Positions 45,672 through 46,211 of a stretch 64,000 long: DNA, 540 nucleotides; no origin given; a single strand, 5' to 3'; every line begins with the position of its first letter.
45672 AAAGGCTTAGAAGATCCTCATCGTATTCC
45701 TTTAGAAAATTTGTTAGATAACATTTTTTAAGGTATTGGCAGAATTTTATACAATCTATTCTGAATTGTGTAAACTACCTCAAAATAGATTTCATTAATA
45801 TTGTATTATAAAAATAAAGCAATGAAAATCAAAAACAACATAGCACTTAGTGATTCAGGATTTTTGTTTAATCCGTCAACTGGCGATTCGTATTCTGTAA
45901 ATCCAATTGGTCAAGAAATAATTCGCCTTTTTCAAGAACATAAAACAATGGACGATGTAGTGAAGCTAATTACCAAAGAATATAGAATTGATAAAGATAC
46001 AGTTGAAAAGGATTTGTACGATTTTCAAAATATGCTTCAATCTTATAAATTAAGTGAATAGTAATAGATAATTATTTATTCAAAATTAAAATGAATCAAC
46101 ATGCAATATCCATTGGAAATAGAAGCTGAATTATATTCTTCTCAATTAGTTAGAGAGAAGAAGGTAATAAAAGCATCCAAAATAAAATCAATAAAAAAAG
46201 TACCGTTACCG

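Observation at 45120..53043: AraC-headed seven-gene locus combining a stand-alone PqqD/RRE-like protein, an ATP-grasp ligase, a PLP decarboxylase, a channel-peptidase fusion and envelope proteins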

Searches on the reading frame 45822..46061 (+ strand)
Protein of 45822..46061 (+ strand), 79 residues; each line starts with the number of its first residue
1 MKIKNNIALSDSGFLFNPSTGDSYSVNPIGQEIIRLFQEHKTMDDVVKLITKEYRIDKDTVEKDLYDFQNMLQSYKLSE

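Call 3: search_protein_families(library=pfam, proteins=[window:45822-46061:+], max_evalue=0.01)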
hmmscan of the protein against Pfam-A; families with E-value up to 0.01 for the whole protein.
window:45822-46061:+ (79 aa): 1 family
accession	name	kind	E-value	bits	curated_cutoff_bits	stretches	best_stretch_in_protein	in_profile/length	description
PF05402.18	PqqD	-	4.3e-12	46.6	23.4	1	15-77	4-66/67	Coenzyme PQQ synthesis protein D (PqqD)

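Call 4: search_protein_families(library=ncbifam, proteins=[window:45822-46061:+], max_evalue=0.01)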
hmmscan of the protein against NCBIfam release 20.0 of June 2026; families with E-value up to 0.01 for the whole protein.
window:45822-46061:+ (79 aa): 7 families
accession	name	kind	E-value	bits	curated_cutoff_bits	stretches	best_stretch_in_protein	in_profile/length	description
NF033530.1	lasso_PqqD_Strm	exception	4.6e-08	33.2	70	1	15-77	15-77/78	lasso peptide biosynthesis PqqD family chaperone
TIGR04248.1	SCM_PqqD_rel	equivalog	3.8e-07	30.2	100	1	11-68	14-71/84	SynChlorMet cassette protein ScmD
NF050069.2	PqqD_rel_WgkC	exception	4.2e-07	29.9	110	1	15-71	23-79/103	PqqD family peptide maturation chaperone WgkC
NF033536.1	lasso_PqqD_Bac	exception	1.1e-06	28.7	80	1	15-77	23-85/88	lasso peptide biosynthesis PqqD family chaperone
TIGR04353.1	PqqD_rel_X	equivalog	0.00032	21.6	35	1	11-73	3-65/74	HPr-rel-A system PqqD family peptide chaperone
TIGR03859.1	PQQ_PqqD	equivalog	0.00066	19.5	46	1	25-74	28-76/81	pyrroloquinoline quinone biosynthesis peptide chaperone PqqD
TIGR04302.1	geo_PqqD_fam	equivalog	0.0078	16.6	100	1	19-73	42-95/102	GeoRSP system PqqD family peptide chaperone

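Call 56: search_protein_families(library=padloc, proteins=[window:45822-46061:+], max_evalue=0.001)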
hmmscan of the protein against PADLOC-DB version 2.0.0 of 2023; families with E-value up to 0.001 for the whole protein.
window:45822-46061:+ (79 aa): 0 families

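Call 67: search_solved_structures(query=A6, max_evalue=1)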
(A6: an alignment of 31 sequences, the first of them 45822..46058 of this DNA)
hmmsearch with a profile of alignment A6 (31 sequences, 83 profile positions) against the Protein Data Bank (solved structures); distinct sequences matched with E-value up to 1: 13.
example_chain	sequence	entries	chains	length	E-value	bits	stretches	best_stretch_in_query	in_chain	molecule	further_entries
5v1u_A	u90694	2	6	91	6.7e-13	51.8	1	11-80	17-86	TbiB1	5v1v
6jx3_B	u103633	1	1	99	4e-05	26.9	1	7-74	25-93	TfuB1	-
9x90_B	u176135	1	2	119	0.0041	20.5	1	16-79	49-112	Lasso peptide biosynthesis PqqD family chaperone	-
9x8z_B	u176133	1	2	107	0.13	15.7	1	26-70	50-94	PqqD family protein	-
9xtt_Y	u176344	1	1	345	0.16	15.4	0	34-81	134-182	Splicing factor YJU2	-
7ofw_A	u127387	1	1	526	0.49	13.8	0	12-58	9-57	ABC-type transport system, periplasmic component, involved in antimicrobial peptide resist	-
1y0u_A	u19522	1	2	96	0.5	13.8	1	26-50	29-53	arsenical resistance operon repressor, putative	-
7ofz_A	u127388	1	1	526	0.5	13.8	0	12-58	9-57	ABC-type transport system, periplasmic component, involved in antimicrobial peptide resist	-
7og0_A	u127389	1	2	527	0.5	13.8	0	12-58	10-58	ABC-type transport system, periplasmic component, involved in antimicrobial peptide resist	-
8tv8_A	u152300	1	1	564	0.57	13.6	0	12-59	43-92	ABC-type transport system, periplasmic component, involved in antimicrobial peptide resist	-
3g2b_A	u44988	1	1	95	0.63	13.5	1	29-78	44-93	Coenzyme PQQ synthesis protein D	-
6p4f_B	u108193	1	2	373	0.97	12.9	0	44-79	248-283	Endonuclease Bax1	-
6p4w_B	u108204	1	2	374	0.98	12.9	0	44-79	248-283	Endonuclease Bax1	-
